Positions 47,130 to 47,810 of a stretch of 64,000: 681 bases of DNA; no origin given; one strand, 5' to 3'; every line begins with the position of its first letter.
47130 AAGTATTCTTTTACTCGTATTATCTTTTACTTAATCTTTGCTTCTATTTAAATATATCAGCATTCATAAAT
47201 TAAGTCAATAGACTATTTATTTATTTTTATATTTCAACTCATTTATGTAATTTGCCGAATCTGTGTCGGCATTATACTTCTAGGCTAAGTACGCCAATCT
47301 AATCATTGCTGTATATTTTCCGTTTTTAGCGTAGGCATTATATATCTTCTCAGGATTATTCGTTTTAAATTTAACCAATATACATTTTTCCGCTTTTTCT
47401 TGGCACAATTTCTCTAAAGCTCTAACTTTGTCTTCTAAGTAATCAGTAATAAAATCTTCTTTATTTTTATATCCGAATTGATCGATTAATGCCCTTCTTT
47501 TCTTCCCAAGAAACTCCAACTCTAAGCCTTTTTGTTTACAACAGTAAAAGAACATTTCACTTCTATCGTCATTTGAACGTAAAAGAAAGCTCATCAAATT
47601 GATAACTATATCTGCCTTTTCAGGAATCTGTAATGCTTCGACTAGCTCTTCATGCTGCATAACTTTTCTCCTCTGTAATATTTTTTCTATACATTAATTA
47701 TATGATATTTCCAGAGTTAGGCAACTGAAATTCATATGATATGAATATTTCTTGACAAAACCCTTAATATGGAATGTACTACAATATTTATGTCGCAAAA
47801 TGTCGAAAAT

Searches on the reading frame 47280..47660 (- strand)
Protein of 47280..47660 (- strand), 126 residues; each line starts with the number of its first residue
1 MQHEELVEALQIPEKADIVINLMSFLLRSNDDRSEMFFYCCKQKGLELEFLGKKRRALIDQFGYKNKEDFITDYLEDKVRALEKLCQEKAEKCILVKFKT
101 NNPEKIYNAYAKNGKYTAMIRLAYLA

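Call 11: search_protein_families(library=pfam, proteins=[window:47280-47660:-], max_evalue=0.01)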
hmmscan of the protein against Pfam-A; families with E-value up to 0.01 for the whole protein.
window:47280-47660:- (126 aa): 0 families

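Call 12: search_protein_families(library=phrogs, proteins=[window:47280-47660:-], max_evalue=0.01)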
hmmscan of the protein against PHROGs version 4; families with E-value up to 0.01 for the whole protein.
window:47280-47660:- (126 aa): 1 family
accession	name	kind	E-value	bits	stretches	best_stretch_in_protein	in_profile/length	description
phrog_24386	-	unknown function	0.0035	17.4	1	2-91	25-110/339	-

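Call 63: find_homologous_proteins(query=window:47280-47660:-, max_evalue=0.001)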
Query window:47280-47660:- (126 aa): 2 proteins with E <= 0.001 among 13 candidates.
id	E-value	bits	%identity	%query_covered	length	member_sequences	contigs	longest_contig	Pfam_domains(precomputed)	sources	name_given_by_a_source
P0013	2.2e-72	259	94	100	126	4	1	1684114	-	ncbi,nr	ncbi:hypothetical protein J2W97_001251 [Paenibacillus jamilae]|nr:hypothetical protein [Paenibacillu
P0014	7.3e-69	247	90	100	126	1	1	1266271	-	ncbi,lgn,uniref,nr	ncbi:hypothetical protein L8C07_05660 [Paenibacillus sp. CMAA1739]|uniref:hypothetical protein n=1 T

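Call 76: predict_structure(alignment_id=A3)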
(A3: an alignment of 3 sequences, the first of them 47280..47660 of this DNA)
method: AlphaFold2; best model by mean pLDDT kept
length: 126 residues; sequences in the alignment: 3
mean_pLDDT: 49.8   pTM: 0.44
mean pLDDT of the five models: 49.8, 45.7, 44.9, 42.9, 41.6
residues with pLDDT >= 90: 0; 70-90: 13; 50-70: 37; < 50: 76
segments of 3 or more residues with pLDDT < 50: 1-18, 33-52, 90-126
pLDDT, mean of each block of 10 residues (from residue 1): 31 45 51 46 46 62 75 67 58 45 46 37 29
secondary structure, 60 per line:
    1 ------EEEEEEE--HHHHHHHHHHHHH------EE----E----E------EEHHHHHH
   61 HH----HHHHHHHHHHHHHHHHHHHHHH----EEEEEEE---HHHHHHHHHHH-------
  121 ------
elements in order: E7-13 H16-28 H55-62 H67-88 E93-99 H103-113

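Call 78: search_solved_structures(query=window:47280-47660:-, max_evalue=10)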
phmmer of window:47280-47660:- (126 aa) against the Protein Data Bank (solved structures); distinct sequences matched with E-value up to 10: 4.
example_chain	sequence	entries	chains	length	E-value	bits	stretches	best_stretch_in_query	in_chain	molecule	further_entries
7ni5_A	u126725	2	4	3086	0.34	14.5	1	14-78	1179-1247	Serine-protein kinase ATM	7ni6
6k9k_A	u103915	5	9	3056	0.4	14.3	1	14-78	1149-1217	Serine-protein kinase ATM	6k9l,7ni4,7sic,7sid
5np0_A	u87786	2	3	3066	0.4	14.3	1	14-78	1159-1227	Serine-protein kinase ATM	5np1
8oxm_A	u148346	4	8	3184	0.45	14.1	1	14-78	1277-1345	Serine-protein kinase ATM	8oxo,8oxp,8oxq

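Call 80: search_protein_representatives(protein=window:47280-47660:-)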
Query: 126 residues. Proteins with E-value up to 0.001 (for the whole library): 13; up to 1e-10: 5; up to 1e-30: 1. The best 13 are listed.
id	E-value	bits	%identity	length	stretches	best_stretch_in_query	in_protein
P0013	7.1e-73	258.6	94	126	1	1-126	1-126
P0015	2.6e-29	118.2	46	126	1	1-125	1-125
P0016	4.8e-25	104.4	44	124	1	1-123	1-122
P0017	1.6e-15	73.7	36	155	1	4-125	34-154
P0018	3.4e-11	59.7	36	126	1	4-125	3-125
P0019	5.6e-10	55.8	35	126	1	4-123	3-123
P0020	8.9e-10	55.1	33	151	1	4-124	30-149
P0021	9.3e-07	45.4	28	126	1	6-124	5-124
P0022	7.1e-06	42.6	31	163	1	4-124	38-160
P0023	3.2e-05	40.4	34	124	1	12-121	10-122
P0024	3.6e-04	37.1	27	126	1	4-113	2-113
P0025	3.8e-04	37.0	31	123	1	4-114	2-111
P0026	5.2e-04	36.5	30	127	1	5-119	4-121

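Call 85: find_encoding_contigs(protein=P0015, flank=8000, max_places=2)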
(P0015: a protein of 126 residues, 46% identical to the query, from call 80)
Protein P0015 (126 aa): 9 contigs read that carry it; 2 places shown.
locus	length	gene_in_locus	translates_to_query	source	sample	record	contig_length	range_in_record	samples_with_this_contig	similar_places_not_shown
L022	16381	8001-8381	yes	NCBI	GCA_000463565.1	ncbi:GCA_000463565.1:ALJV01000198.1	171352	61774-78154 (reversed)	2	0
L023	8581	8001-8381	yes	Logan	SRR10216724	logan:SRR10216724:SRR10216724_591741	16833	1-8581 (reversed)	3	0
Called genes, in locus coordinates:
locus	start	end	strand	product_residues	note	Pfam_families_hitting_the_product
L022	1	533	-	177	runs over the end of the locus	PF13921:Myb_DNA-bind_6 (weak)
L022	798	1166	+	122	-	PF02452:PemK_toxin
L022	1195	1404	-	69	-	PF12844:HTH_19 (weak), PF13443:HTH_26, PF01381:HTH_3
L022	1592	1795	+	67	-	-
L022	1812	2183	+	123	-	-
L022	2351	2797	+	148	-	-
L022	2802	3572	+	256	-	-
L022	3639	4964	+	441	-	PF14072:DndB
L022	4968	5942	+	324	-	PF22822:MrpR_N_CB, PF22823:MrpR_C_cat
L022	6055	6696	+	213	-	-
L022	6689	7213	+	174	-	PF04647:AgrB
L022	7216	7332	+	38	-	-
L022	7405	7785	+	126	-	PF04397:LytTR (weak)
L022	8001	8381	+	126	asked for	-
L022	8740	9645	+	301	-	PF27337:YorF, PF00436:SSB (faint)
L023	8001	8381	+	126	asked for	-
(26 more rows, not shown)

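Call 86: find_encoding_contigs(protein=P0018, flank=8000, max_places=2)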
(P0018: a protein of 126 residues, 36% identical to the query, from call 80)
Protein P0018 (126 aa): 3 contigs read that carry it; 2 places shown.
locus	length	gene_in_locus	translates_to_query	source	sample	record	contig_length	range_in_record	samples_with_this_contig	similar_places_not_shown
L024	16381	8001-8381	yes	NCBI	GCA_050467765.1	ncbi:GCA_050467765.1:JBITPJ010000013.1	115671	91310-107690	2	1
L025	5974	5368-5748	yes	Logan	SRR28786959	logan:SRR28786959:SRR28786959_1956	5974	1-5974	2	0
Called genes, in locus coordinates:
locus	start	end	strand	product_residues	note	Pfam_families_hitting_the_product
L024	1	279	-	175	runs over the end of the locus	PF13921:Myb_DNA-bind_6 (weak)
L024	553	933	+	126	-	PF02452:PemK_toxin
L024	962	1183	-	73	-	PF12844:HTH_19 (weak), PF13443:HTH_26, PF01381:HTH_3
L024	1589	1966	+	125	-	-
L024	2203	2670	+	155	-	-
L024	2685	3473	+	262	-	-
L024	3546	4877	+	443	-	PF14072:DndB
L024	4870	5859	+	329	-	PF22822:MrpR_N_CB, PF22823:MrpR_C_cat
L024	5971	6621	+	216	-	-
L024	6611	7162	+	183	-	PF04647:AgrB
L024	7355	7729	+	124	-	-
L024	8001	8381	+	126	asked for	-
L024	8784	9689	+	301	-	PF00436:SSB (faint), PF27337:YorF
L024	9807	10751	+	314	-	PF27337:YorF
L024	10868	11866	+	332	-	PF13479:AAA_24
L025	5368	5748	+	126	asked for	-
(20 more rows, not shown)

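Call 88: predict_structure(alignment_id=A7)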
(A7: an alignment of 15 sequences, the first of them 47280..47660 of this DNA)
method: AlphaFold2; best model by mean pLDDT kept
length: 126 residues; sequences in the alignment: 15
mean_pLDDT: 95.1   pTM: 0.86
mean pLDDT of the five models: 95.1, 95.0, 94.8, 94.6, 94.2
residues with pLDDT >= 90: 118; 70-90: 8; 50-70: 0; < 50: 0
segments of 3 or more residues with pLDDT < 50: none
pLDDT, mean of each block of 10 residues (from residue 1): 93 91 95 96 90 98 97 98 97 95 97 95 94
secondary structure, 60 per line:
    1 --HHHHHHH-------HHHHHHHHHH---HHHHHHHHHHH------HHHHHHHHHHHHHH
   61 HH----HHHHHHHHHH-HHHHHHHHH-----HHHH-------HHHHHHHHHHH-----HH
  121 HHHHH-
elements in order: H3-9 H17-26 H30-40 H47-62 H67-76 H78-86 H92-95 H103-113 H119-125

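Call 90: find_encoding_contigs(protein=P0021, flank=8000, max_places=2)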
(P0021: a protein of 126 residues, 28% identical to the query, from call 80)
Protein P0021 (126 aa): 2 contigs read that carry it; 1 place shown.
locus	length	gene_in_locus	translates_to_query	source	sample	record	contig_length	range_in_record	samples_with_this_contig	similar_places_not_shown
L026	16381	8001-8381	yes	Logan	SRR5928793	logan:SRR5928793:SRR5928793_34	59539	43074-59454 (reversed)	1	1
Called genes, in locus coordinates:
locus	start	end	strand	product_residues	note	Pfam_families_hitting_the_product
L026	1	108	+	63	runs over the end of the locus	?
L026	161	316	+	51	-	-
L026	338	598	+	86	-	-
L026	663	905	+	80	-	-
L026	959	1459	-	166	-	-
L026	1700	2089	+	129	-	PF02452:PemK_toxin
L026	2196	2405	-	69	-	PF13443:HTH_26, PF01381:HTH_3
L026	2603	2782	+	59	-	-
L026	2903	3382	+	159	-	-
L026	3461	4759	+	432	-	PF14072:DndB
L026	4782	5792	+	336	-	PF22822:MrpR_N_CB, PF22823:MrpR_C_cat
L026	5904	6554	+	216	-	-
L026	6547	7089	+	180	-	PF04647:AgrB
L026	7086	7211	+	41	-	-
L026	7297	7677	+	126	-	PF04397:LytTR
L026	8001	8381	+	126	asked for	-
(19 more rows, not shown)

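Call 91: find_encoding_contigs(protein=P0017, flank=8000, max_places=2)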
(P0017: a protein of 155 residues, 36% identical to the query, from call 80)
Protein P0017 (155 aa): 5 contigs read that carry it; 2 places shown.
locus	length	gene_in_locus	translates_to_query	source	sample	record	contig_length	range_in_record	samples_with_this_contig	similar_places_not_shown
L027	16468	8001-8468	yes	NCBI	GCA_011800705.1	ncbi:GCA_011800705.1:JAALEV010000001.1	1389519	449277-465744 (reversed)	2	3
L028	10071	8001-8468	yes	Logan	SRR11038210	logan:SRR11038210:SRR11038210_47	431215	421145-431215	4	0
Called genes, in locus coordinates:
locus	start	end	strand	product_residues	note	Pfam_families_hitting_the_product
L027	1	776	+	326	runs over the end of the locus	PF01745:IPT, PF01715:IPPT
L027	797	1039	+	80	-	PF17209:Hfq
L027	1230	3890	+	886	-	PF00912:Transgly, PF00905:Transpeptidase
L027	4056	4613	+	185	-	PF04167:DUF402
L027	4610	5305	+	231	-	PF02698:DUF218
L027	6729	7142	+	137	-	-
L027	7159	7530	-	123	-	PF12844:HTH_19 (weak), PF01381:HTH_3 (weak)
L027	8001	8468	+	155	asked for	-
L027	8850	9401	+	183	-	-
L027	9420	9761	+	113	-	-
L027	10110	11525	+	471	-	-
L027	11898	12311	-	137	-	-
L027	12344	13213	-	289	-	PF01510:Amidase_2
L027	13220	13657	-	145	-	PF05105:Phage_holin_4_1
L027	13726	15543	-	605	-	PF24517:CBM96, PF06848:Disaggr_repeat (faint)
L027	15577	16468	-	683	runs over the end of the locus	PF00754:F5_F8_type_C, PF22633:F5_F8_type_C_2 (weak)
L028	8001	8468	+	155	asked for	-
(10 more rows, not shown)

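Call 93: fold_search(model_id=the predicted structure, library=pdb)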
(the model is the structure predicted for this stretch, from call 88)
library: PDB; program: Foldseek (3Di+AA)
matches with E <= 10: 21; with E <= 0.001: 0
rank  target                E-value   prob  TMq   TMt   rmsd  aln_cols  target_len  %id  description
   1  7zic_B                2.3e+00  0.04  0.18  0.09  15.9       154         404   16  Crystal structure of CYP125 from Mycobacterium tuberculosis in complex with an inhibitor (released 2023-04-19)
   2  1ich                  3.3e+00  0.07  0.19  0.25  12.2        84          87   20  SOLUTION STRUCTURE OF THE TUMOR NECROSIS FACTOR RECEPTOR-1 DEATH DOMAIN (released 2002-04-01)
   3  7zgl_A                3.3e+00  0.03  0.19  0.11  10.3       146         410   15  Crystal structure of CYP125 from Mycobacterium tuberculosis in complex with an inhibitor (released 2023-04-19)
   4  7qwn_B                3.9e+00  0.03  0.19  0.09  15.8       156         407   15  Crystal structure of CYP125 from Mycobacterium tuberculosis in complex with an inhibitor (released 2023-02-01)
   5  7r1i_B                4.5e+00  0.03  0.19  0.09  13.6       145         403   15  Crystal structure of CYP125 from Mycobacterium tuberculosis in complex with an inhibitor (released 2023-02-15)
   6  7r3u_C                4.8e+00  0.03  0.20  0.10  10.2       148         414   15  Crystal structure of CYP125 from Mycobacterium tuberculosis in complex with an inhibitor (released 2023-02-22)
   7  7r1i_A                5.9e+00  0.02  0.19  0.10  10.3       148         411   16  Crystal structure of CYP125 from Mycobacterium tuberculosis in complex with an inhibitor (released 2023-02-15)
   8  7pwd_A                6.2e+00  0.03  0.22  0.08  11.7       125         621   10  Structure of an inhibited GRK2-G-beta and G-gamma complex (released 2021-10-20)
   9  5xsj_L                6.5e+00  0.02  0.15  0.16  14.3       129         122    9  XylFII-LytSN complex (released 2017-08-02)
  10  7zic_A                6.5e+00  0.02  0.19  0.10  10.4       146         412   16  Crystal structure of CYP125 from Mycobacterium tuberculosis in complex with an inhibitor (released 2023-04-19)
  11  2px0_A                6.9e+00  0.06  0.23  0.14   5.5        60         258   18  Crystal structure of FlhF complexed with GMPPNP/Mg(2+) (released 2007-09-25)
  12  7zgl_B                6.9e+00  0.03  0.20  0.09  10.2       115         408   17  Crystal structure of CYP125 from Mycobacterium tuberculosis in complex with an inhibitor (released 2023-04-19)
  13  5h7a_B                7.7e+00  0.02  0.21  0.16  12.7       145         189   10  Crystal structure of a repeat protein with four Protein A repeat module (released 2017-06-28)
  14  6bzh_C                8.1e+00  0.02  0.21  0.16  14.8       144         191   11  Structure of mouse RIG-I tandem CARDs (released 2018-01-17)
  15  9kup_A                8.1e+00  0.01  0.17  0.16  15.0       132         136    8  Crystal structure of MCP2201LBD (released 2025-10-22)
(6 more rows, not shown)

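Call 114: fold_search(model_id=the predicted structure, library=viral)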
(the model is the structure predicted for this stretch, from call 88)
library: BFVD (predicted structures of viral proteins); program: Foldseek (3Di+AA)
matches with E <= 10: 21; with E <= 0.001: 0
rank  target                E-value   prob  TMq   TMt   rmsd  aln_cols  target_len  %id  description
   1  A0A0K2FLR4            2.7e-02  0.99  0.45  0.39   6.9       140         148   15  (no name in the UniProt tables at hand)
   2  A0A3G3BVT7            1.2e-01  0.99  0.59  0.60   3.8       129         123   11  Uncharacterized protein [Bacillus phage vB_BcoS-136]
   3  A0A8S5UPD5            3.8e+00  0.03  0.19  0.19  14.4       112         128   17  Putative transcription regulator regulator, Lactobacillus plantarum, Structural.1A [Podoviridae sp. ctG4L18]
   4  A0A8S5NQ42            4.9e+00  0.05  0.18  0.18  13.0        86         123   17  Uncharacterized protein [Myoviridae sp. ctj3P51]
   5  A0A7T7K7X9            5.7e+00  0.01  0.15  0.09  18.6       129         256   16  Uncharacterized protein [Gordonia phage TinaLin]
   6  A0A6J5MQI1            6.0e+00  0.07  0.17  0.32  10.7        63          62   14  Uncharacterized protein [uncultured Caudovirales phage]
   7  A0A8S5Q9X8            6.4e+00  0.02  0.20  0.21  10.7       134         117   13  Uncharacterized protein [Siphoviridae sp. ctoic9]
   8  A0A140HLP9            6.4e+00  0.02  0.20  0.16  11.3       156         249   12  RNA polymerase sigma-70 factor sigma-B/F/G subfamily [Bacillus phage Deep Blue]
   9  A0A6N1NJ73            7.5e+00  0.03  0.16  0.19  11.3        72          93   14  Putative ORFan [Tupanvirus deep ocean]
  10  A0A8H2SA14            7.5e+00  0.02  0.21  0.19  12.4       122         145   11  (no name in the UniProt tables at hand)
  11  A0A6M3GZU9            7.5e+00  0.02  0.21  0.19  14.4       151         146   12  Readthrough protein (Fragment) [Panicum mosaic virus]
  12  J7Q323                7.9e+00  0.02  0.24  0.16  13.7       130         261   13  Uncharacterized protein [Alphaspiravirus yamagawaense]
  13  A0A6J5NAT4            8.3e+00  0.05  0.19  0.29  12.1        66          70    9  Uncharacterized protein [uncultured Caudovirales phage]
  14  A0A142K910            8.3e+00  0.02  0.17  0.16  14.0        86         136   16  Holin [Gordonia phage Yvonnetastic]
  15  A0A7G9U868            8.7e+00  0.03  0.26  0.20  12.7       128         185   10  Capsid protein [Spilarctia obliqua nucleopolyhedrovirus]
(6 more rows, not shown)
